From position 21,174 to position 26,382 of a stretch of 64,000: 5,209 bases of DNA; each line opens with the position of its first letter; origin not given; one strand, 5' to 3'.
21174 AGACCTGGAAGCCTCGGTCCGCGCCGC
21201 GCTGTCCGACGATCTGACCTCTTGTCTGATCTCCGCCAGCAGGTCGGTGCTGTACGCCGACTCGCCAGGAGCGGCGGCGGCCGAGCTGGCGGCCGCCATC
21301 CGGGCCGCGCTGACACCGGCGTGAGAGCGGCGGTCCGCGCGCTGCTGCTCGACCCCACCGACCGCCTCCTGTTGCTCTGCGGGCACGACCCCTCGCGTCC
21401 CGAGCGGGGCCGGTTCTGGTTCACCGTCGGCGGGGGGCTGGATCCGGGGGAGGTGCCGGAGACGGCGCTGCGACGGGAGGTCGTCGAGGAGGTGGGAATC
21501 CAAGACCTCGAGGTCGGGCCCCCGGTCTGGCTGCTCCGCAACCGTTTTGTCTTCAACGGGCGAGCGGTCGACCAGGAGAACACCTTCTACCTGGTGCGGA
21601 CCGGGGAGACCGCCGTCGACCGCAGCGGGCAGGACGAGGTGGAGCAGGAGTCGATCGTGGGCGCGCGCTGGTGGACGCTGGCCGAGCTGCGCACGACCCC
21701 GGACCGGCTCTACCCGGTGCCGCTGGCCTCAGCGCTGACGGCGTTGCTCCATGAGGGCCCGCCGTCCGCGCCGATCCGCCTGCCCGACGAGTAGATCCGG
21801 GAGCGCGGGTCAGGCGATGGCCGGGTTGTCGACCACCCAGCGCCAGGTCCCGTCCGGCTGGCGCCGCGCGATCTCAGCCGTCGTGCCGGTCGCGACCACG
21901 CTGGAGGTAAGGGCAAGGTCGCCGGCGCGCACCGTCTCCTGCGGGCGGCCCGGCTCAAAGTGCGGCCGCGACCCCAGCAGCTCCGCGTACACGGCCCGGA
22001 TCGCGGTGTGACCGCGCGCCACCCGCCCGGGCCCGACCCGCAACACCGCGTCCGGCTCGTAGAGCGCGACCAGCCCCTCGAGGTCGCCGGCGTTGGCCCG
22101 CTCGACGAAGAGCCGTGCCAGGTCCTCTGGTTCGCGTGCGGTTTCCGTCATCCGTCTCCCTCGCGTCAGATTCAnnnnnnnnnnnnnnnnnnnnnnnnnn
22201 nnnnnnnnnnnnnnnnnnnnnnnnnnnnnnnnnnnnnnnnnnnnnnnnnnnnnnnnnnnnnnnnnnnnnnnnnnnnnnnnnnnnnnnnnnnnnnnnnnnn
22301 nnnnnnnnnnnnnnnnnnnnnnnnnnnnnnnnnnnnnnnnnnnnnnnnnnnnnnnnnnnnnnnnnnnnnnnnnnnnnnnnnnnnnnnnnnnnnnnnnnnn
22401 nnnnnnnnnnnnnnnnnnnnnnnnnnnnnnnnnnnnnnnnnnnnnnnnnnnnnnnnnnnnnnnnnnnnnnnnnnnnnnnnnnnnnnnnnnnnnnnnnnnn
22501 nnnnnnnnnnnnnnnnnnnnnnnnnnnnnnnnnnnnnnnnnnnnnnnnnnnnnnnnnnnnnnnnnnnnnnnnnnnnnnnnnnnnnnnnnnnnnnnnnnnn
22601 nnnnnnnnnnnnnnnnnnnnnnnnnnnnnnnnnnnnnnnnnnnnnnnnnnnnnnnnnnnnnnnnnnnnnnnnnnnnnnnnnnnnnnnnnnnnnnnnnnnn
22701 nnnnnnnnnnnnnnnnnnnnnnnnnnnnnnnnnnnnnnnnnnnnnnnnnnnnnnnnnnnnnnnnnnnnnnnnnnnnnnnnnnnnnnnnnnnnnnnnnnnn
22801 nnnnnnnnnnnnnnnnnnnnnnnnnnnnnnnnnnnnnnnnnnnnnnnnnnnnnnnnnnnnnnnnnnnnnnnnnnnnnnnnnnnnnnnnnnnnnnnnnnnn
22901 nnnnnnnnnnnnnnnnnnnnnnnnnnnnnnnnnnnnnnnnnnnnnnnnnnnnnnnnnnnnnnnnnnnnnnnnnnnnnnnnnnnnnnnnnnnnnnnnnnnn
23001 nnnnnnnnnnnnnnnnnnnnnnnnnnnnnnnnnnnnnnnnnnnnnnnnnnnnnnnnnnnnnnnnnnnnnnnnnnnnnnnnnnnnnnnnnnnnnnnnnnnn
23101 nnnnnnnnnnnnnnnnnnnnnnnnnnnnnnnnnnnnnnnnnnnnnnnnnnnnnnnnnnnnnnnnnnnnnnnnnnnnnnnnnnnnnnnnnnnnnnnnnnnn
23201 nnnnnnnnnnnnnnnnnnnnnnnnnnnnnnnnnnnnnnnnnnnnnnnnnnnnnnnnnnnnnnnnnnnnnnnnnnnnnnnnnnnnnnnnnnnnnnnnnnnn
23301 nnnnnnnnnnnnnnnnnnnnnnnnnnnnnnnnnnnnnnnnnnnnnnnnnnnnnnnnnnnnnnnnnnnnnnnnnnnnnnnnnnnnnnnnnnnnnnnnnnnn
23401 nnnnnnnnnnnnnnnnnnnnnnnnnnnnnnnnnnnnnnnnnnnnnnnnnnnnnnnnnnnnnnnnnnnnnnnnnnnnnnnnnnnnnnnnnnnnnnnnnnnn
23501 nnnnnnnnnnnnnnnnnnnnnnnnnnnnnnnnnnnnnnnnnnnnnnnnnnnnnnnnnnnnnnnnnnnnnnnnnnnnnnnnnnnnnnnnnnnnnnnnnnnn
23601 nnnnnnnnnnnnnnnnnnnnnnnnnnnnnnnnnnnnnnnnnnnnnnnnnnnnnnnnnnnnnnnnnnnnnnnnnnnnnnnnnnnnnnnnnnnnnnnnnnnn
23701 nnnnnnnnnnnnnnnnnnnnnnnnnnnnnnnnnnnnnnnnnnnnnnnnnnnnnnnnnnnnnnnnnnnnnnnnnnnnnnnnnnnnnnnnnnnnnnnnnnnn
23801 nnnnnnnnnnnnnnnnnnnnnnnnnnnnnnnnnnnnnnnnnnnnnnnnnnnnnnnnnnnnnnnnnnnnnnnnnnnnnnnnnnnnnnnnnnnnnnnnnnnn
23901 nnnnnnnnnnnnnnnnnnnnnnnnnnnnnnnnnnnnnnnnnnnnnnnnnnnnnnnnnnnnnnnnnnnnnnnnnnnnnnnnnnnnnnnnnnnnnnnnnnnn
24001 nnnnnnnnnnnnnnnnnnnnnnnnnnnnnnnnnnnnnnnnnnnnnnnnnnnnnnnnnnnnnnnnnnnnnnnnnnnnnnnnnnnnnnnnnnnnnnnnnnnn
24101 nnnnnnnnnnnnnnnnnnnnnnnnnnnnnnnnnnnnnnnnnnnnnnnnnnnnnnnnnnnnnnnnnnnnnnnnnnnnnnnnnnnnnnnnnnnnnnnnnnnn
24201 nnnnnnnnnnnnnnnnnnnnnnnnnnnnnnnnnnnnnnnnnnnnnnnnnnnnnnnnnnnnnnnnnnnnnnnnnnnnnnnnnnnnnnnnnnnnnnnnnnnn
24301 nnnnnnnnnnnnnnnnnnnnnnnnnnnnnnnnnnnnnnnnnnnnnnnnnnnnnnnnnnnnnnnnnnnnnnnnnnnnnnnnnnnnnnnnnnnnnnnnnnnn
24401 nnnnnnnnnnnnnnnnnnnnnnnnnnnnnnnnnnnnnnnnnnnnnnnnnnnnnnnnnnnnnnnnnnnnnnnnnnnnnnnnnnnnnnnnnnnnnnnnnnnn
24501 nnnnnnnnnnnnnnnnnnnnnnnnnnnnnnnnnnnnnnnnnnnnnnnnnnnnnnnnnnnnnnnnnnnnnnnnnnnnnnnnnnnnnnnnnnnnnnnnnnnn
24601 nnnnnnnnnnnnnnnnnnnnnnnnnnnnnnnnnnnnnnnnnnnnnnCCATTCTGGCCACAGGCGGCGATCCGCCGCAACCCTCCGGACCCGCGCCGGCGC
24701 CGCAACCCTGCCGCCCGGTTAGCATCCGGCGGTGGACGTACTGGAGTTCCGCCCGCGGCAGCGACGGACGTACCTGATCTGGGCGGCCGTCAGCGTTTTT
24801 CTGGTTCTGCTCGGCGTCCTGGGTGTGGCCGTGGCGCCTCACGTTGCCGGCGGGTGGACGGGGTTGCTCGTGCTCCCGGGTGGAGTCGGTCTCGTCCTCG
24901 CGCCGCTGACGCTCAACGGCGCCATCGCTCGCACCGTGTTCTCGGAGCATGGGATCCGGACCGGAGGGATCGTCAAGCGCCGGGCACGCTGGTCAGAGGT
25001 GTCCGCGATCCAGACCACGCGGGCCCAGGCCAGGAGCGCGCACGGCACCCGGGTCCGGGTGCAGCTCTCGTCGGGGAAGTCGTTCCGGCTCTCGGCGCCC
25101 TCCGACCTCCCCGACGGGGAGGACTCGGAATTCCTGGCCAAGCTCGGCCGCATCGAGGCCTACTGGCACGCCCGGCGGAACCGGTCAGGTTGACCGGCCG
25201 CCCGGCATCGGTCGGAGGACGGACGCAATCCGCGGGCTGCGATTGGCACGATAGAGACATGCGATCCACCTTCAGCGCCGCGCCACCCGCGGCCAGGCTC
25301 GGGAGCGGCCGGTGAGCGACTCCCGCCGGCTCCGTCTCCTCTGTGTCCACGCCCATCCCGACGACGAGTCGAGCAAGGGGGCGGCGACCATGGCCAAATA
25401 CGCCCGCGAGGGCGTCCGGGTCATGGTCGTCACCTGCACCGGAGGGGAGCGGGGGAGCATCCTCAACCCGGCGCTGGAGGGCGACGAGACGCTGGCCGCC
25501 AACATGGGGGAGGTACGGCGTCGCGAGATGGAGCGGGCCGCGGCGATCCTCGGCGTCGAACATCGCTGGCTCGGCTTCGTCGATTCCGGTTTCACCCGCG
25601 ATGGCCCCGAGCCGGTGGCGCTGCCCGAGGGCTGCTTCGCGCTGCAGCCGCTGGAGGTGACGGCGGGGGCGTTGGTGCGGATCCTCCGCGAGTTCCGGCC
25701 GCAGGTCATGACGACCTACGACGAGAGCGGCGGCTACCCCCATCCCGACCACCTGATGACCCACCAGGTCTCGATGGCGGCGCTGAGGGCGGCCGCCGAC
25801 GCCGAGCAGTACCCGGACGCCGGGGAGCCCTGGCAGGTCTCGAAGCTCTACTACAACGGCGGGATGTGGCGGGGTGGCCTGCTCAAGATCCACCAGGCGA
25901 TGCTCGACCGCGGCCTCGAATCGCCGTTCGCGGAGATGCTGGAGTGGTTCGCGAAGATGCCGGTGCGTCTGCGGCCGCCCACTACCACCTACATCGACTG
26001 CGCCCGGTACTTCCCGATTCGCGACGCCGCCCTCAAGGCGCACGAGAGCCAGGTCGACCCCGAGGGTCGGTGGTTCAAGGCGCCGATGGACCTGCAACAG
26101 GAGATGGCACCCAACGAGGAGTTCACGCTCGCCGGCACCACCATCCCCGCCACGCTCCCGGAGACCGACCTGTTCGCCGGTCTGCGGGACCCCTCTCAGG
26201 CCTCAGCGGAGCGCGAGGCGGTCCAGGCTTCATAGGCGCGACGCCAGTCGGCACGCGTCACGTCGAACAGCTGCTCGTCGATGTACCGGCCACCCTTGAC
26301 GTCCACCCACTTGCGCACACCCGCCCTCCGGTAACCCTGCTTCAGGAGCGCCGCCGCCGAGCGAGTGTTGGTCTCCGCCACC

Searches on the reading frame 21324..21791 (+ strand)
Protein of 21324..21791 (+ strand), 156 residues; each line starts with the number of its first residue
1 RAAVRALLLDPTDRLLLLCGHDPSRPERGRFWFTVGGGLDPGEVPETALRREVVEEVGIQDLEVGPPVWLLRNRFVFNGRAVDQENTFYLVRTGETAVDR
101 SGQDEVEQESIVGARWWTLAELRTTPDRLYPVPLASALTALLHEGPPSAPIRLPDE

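Call 15: search_protein_families(library=pfam, proteins=[window:21324-21791:+], max_evalue=0.001)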
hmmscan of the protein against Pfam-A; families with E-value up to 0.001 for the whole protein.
window:21324-21791:+ (156 aa): 1 family
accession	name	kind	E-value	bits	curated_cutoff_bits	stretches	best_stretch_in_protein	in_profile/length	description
PF00293.34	NUDIX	-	9e-19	68.2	21.1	1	1-125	3-119/134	NUDIX domain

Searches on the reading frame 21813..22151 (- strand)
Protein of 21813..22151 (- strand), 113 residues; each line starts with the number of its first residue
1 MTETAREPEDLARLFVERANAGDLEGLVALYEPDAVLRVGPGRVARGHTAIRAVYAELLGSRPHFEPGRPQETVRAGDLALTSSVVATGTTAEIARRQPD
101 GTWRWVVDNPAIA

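Call 55: search_protein_families(library=pfam, proteins=[window:21813-22151:-], max_evalue=0.001)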
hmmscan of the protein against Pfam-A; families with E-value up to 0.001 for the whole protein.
window:21813-22151:- (113 aa): 2 families
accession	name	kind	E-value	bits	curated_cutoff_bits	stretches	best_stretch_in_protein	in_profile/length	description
PF12680.13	SnoaL_2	-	5.7e-10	40.1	27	1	13-107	2-94/102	SnoaL-like domain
PF13577.12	SnoaL_4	-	0.0006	20.2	24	0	10-99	11-96/126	SnoaL-like domain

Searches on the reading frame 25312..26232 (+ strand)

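Call 55: search_protein_families(library=pfam, proteins=[window:25312-26232:+], max_evalue=0.001)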
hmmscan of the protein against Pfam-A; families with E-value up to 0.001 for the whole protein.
window:25312-26232:+ (307 aa): 1 family
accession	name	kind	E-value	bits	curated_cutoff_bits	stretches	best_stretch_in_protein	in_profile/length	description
PF02585.22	PIG-L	-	5.6e-30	104.9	28.2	1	10-157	1-128/129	GlcNAc-PI de-N-acetylase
